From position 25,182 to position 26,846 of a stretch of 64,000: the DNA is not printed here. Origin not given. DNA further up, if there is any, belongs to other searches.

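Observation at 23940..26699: Large SEC-C-motif protein embedded between the cas remnant and the intact adaptation module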

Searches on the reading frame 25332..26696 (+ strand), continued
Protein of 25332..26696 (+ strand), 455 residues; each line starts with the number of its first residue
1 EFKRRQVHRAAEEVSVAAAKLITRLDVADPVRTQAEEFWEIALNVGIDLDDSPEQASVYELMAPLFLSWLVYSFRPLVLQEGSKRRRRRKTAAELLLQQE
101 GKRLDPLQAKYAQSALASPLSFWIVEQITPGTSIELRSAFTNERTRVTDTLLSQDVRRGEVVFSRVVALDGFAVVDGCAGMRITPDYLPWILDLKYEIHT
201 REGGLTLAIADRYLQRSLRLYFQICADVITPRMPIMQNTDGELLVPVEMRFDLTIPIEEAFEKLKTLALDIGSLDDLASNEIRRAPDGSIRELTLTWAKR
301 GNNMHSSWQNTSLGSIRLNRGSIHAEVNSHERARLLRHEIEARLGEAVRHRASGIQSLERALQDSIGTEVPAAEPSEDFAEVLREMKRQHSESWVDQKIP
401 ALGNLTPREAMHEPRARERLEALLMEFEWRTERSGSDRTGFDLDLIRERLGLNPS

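Call 97: get_annotated_region(hit=H60, flank=3500)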
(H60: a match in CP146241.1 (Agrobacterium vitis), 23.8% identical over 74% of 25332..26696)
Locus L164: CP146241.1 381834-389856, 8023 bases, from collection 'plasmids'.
description: Agrobacterium vitis strain CG957 plasmid pUnnamed1, complete sequence
organism: Agrobacterium vitis (NCBI taxid 373)
taxonomy: Bacteria; Pseudomonadota; Alphaproteobacteria; Hyphomicrobiales; Rhizobiaceae; Agrobacterium; Agrobacterium vitis
host: -; source: Vitis vinifera,cell culture,Grape gall; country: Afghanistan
typing (MOB-suite, as given by PLSDB): non-mobilizable; replicon rep_cluster_287; mating-pair formation MPF_T
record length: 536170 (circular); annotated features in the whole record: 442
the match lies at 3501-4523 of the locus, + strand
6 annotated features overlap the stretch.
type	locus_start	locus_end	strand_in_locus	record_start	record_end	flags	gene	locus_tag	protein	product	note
CDS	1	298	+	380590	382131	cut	-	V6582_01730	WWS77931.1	Tn3 family transposase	-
CDS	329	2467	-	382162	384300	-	-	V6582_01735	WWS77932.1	Tn3 family transposase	-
CDS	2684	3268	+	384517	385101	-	-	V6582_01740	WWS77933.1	recombinase family protein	-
CDS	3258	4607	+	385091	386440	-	-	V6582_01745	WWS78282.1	hypothetical protein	-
CDS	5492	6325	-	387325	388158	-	-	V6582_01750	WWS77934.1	IS5 family transposase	-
CDS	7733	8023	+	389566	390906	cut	-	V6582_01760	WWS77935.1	amidase family protein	-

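Call 98: get_annotated_region(hit=H67, flank=3500)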
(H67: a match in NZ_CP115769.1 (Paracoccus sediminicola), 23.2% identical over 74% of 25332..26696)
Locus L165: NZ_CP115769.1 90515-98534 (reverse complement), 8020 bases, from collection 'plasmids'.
description: Paracoccus sediminicola strain SCSIO 76264 plasmid p1, complete sequence
organism: Paracoccus sediminicola (NCBI taxid 3017783)
taxonomy: Bacteria; Pseudomonadota; Alphaproteobacteria; Rhodobacterales; Paracoccaceae; Paracoccus; Paracoccus sediminicola
host: -; source: cell culture,sediment; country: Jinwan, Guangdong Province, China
typing (MOB-suite, as given by PLSDB): mobilizable; replicon rep_cluster_392; relaxase MOBP
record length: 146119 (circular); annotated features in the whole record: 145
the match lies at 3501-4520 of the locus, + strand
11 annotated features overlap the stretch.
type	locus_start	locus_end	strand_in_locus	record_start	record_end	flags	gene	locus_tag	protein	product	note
CDS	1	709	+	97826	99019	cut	-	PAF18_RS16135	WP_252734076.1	acyl-CoA dehydrogenase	-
CDS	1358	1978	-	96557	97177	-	-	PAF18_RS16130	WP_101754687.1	SOS response-associated peptidase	GO:0018142 - protein-DNA covalent cross-linking [Evidence IEA]; GO:0009432 - SOS response [Evidence IEA]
CDS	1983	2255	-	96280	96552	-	-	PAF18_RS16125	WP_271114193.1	hypothetical protein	-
CDS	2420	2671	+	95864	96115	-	-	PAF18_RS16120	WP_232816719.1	hypothetical protein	-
CDS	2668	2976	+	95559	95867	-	-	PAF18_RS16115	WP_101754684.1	type II toxin-antitoxin system RelE/ParE family toxin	GO:0030541 - plasmid partitioning [Evidence IEA]; GO:0051290 - protein heterotetramerization [Evidence IEA]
CDS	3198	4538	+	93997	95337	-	-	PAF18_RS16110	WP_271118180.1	hypothetical protein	-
CDS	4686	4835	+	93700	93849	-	-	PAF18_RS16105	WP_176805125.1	hypothetical protein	-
CDS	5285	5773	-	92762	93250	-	-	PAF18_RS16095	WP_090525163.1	DUF892 family protein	-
CDS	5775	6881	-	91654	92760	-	-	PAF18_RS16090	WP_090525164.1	glycosyltransferase family 2 protein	-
CDS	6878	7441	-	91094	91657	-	-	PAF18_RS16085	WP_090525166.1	SAM-dependent methyltransferase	GO:0009877 - nodulation [Evidence IEA]; GO:0009312 - oligosaccharide biosynthetic process [Evidence IEA]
CDS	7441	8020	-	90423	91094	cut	-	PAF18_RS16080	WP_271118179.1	PIG-L deacetylase family protein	-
